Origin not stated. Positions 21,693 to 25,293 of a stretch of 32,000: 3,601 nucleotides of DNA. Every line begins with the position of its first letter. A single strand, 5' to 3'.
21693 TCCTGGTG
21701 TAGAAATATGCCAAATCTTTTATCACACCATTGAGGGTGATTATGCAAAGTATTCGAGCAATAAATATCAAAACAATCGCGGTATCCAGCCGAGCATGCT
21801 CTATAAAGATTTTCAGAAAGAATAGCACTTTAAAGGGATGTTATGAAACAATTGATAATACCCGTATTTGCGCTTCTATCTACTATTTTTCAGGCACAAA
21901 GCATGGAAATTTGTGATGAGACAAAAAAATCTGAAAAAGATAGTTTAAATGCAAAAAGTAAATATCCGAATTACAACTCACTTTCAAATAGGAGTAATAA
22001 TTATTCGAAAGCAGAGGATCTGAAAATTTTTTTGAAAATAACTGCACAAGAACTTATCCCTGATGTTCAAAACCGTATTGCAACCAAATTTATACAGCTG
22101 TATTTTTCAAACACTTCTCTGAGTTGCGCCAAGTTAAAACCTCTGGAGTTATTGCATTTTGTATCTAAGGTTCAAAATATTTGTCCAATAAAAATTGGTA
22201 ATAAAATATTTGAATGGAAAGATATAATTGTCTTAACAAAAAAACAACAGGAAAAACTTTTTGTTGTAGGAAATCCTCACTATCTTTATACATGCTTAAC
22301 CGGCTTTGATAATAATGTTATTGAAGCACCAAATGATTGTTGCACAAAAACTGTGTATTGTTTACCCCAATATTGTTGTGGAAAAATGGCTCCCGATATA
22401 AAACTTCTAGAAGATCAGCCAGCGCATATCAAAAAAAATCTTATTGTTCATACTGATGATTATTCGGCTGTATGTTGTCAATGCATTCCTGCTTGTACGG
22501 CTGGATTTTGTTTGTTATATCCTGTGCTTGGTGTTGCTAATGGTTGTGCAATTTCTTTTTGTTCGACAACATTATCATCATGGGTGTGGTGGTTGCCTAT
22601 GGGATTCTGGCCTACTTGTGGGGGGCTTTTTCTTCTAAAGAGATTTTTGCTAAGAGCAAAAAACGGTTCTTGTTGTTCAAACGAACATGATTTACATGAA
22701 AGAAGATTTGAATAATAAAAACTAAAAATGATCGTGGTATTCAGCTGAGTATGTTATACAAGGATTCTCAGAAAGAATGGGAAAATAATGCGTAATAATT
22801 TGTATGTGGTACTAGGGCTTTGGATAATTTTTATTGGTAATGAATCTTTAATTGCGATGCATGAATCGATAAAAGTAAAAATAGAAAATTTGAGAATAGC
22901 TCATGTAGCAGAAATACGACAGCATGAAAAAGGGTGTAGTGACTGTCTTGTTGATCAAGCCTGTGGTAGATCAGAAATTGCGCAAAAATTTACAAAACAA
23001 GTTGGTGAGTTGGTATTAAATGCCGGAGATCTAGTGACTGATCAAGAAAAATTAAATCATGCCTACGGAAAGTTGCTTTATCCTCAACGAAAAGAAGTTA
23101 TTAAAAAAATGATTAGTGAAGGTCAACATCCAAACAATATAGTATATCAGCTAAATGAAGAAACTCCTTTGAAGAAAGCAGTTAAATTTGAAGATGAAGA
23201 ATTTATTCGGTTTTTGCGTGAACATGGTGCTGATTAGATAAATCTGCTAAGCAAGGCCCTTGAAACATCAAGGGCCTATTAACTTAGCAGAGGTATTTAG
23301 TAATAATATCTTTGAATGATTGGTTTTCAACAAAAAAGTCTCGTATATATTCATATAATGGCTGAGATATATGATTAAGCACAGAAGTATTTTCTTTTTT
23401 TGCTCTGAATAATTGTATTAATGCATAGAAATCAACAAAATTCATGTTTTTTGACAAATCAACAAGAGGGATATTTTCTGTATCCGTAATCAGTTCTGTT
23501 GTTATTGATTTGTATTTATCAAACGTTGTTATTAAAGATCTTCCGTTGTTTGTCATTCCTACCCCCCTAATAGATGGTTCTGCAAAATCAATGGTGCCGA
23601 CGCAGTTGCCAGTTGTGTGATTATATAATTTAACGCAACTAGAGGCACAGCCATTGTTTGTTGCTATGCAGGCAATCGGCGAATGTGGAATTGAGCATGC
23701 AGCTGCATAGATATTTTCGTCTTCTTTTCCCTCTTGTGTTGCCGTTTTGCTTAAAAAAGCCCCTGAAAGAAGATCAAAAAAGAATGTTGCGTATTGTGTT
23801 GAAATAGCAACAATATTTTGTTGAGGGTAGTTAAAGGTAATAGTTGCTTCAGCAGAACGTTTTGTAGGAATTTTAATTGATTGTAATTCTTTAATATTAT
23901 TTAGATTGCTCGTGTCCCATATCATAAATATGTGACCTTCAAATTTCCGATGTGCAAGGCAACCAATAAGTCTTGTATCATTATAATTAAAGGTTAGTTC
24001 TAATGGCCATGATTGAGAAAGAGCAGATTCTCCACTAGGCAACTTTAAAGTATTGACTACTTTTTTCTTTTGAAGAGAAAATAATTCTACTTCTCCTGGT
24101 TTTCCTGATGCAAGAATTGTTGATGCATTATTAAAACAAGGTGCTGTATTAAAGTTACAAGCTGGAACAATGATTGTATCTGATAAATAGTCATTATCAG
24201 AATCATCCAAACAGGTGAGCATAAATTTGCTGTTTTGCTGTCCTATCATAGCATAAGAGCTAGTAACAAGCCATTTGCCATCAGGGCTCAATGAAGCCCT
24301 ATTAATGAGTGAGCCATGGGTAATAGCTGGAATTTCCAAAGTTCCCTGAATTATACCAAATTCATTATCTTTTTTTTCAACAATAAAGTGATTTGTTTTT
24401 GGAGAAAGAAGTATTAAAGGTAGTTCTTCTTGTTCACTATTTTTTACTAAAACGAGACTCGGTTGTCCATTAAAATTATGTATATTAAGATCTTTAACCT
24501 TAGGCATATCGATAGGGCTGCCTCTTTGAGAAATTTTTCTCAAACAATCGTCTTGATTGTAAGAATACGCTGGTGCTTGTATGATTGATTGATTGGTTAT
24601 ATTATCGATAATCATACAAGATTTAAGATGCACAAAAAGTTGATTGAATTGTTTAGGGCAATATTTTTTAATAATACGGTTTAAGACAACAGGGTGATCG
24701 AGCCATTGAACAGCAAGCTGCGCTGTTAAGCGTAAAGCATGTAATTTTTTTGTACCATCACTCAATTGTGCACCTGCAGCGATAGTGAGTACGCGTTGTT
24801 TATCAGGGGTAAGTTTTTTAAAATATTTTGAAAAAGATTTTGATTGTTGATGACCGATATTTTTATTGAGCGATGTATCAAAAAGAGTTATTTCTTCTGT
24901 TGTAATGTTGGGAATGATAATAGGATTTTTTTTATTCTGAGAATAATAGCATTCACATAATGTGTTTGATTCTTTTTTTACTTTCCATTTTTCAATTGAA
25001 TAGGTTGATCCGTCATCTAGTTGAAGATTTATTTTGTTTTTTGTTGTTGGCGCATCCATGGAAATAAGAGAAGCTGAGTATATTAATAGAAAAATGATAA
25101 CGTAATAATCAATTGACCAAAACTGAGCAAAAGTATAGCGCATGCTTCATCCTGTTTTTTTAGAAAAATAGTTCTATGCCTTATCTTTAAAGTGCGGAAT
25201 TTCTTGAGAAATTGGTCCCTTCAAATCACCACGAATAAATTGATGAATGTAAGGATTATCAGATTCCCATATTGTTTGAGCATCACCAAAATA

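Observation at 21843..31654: Four dispersed paralogues of an unrecognised Cys-rich protein family with a bilobed hydrophobic C-terminal tail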

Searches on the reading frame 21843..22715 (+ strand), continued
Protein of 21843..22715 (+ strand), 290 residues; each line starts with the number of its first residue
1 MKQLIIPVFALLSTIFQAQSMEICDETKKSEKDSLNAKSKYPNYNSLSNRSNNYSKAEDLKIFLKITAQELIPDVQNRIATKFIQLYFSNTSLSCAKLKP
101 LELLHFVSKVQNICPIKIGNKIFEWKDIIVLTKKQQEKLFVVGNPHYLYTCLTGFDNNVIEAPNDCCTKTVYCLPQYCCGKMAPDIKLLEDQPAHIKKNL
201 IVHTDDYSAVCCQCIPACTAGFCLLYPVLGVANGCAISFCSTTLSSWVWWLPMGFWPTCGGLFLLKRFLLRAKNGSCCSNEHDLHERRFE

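Call 79: search_protein_families(library=padloc, proteins=[window:21843-22712:+], max_evalue=0.1)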
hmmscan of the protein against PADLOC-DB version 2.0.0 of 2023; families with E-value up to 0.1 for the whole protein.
window:21843-22712:+ (290 aa): 0 families

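Call 90: find_encoding_contigs(protein=P0040, flank=10000, max_places=2)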
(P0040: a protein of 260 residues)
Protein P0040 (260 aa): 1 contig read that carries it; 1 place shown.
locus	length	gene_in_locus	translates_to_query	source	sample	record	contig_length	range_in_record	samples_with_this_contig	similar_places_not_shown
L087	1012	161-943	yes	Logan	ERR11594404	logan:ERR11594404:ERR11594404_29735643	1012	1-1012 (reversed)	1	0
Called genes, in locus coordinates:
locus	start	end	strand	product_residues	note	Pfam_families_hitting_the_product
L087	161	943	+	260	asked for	-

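Call 91: find_encoding_contigs(protein=P0029, flank=10000, max_places=2)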
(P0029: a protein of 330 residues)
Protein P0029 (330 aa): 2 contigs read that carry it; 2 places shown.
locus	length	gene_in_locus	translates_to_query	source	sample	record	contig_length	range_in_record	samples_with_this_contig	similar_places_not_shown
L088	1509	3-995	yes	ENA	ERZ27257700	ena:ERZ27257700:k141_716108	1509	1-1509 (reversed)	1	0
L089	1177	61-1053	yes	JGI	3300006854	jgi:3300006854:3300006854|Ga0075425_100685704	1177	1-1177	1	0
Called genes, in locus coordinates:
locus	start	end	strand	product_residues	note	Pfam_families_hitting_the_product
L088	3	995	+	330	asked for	?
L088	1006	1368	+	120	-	-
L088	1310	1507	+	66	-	?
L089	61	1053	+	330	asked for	-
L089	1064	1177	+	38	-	?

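Call 92: find_encoding_contigs(protein=P0046, flank=10000, max_places=2)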
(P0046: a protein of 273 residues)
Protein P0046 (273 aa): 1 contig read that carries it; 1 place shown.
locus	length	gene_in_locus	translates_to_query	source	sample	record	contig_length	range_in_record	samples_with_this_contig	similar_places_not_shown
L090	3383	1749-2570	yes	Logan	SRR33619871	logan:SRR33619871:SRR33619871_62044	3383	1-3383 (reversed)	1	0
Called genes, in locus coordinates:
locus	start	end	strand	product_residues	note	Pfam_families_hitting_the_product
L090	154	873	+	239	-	-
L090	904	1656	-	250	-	PF00121:TIM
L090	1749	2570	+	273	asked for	-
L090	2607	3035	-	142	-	-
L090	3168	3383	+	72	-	?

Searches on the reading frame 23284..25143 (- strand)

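Call 3: search_protein_families(library=pfam, proteins=[window:23284-25143:-], max_evalue=1)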
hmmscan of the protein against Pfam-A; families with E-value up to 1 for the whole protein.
window:23284-25143:- (619 aa): 8 families
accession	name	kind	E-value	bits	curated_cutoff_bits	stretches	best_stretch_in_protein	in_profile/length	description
PF24805.1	EIF3I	-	7.3e-05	22.5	200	1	497-551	69-122/324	EIF3I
PF24814.1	WD40_Prp19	-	0.0016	18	320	1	339-542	18-197/281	Prp19 WD40 domain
PF25174.1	Beta-prop_THOC3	-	0.0058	16.1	305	1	430-570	130-260/272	THOC3 beta-propeller domain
PF24807.1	WD40_CDC20-Fz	-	0.015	15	200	0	492-544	192-243/292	CDC20/Fizzy WD40 domain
PF19791.4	DUF6275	-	0.086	13.1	22.6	1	402-434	26-58/81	Family of unknown function (DUF6275)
PF25173.1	Beta-prop_WDR3_1st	-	0.13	12.4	154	0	501-540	134-173/184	WDR3 first beta-propeller domain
PF00400.38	WD40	-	0.15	13.2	27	1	276-296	10-30/39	WD domain, G-beta repeat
PF25784.1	BigA_N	-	0.17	12.5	24.5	1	36-62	31-57/80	BigA and YdbA N-terminal beta barrel domain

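Call 33: search_protein_families(library=ncbifam, proteins=[window:23284-25140:-], max_evalue=1)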
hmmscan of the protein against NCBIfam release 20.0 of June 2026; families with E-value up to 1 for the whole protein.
window:23284-25140:- (618 aa): 0 families
